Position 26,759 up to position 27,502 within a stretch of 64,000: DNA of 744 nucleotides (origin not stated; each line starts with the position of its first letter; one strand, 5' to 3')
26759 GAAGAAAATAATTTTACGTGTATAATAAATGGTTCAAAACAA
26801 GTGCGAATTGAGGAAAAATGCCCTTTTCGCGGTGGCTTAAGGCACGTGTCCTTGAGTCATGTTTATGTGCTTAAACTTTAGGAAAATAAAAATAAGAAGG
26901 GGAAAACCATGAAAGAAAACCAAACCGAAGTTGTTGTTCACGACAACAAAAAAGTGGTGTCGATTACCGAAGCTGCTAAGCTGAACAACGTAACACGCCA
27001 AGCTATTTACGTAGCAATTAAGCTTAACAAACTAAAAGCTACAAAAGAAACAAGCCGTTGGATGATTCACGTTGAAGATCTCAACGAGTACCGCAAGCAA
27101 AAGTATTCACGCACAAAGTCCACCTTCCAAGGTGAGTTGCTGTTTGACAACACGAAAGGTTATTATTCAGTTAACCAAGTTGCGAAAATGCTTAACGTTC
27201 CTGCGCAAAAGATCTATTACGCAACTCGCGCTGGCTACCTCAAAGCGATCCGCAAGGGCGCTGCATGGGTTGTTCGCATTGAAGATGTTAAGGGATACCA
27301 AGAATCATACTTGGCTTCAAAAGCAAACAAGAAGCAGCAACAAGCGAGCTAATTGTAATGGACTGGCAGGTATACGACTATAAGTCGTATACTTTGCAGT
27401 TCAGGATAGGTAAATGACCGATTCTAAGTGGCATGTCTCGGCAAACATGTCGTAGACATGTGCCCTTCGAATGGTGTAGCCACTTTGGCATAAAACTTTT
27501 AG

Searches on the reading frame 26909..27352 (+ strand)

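Call 23: search_protein_families(library=pfam, proteins=[window:26909-27352:+], max_evalue=0.01)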
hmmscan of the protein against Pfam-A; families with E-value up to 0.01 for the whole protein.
window:26909-27352:+ (147 aa): 6 families
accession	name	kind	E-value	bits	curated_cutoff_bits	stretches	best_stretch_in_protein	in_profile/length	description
PF12728.13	HTH_17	-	2.7e-19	69.6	27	2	85-133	1-49/51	Helix-turn-helix domain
PF00376.29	MerR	-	0.00029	21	28.2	0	89-116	3-30/38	MerR family regulatory protein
PF13518.12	HTH_28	-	0.0014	19.1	25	0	18-39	14-35/52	Helix-turn-helix domain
PF22083.2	I-HmuI_NUMOD-like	-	0.0023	17.9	27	0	82-103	9-30/46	DNA endonuclease I-HmuI-like, NUMOD-like domain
PF21531.3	Rv2175c_wHTH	-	0.0043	17.4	27.1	0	85-122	15-52/57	DNA-binding protein Rv2175c, wHTH domain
PF13338.12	AbiEi_4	-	0.0096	16.5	25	0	78-117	6-44/49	Transcriptional regulator, AbiEi antitoxin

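Call 27: search_protein_families(library=ncbifam, proteins=[window:26909-27352:+], max_evalue=0.01)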
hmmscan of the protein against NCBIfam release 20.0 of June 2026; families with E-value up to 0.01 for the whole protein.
window:26909-27352:+ (147 aa): 7 families
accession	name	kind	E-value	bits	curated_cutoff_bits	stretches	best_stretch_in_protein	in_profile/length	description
TIGR01764.1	excise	domain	1.2e-13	51.2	28.8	2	85-132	1-48/49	excisionase family DNA-binding protein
NF038291.1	rep_pAB02_ORF2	subfamily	3.2e-05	24.4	85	1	17-42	3-28/172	plasmid replication DNA-binding protein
TIGR03838.1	queuosine_YadB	equivalog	0.00019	20.9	276.7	0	107-133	22-48/272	tRNA glutamyl-Q(34) synthetase GluQRS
NF040990.2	MamR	equivalog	0.0024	18.2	100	0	13-61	40-88/91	magnetosome protein MamR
NF045758.2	YlxM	equivalog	0.0073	16.4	80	0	5-38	21-54/72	YlxM family DNA-binding protein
NF004314.0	PRK05710.1-3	equivalog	0.0076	15.6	256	0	106-129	27-50/297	tRNA glutamyl-Q(34) synthetase GluQRS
NF001072.0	PRK00118.2-2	equivalog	0.0094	16.3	97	0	3-41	20-58/111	putative DNA-binding protein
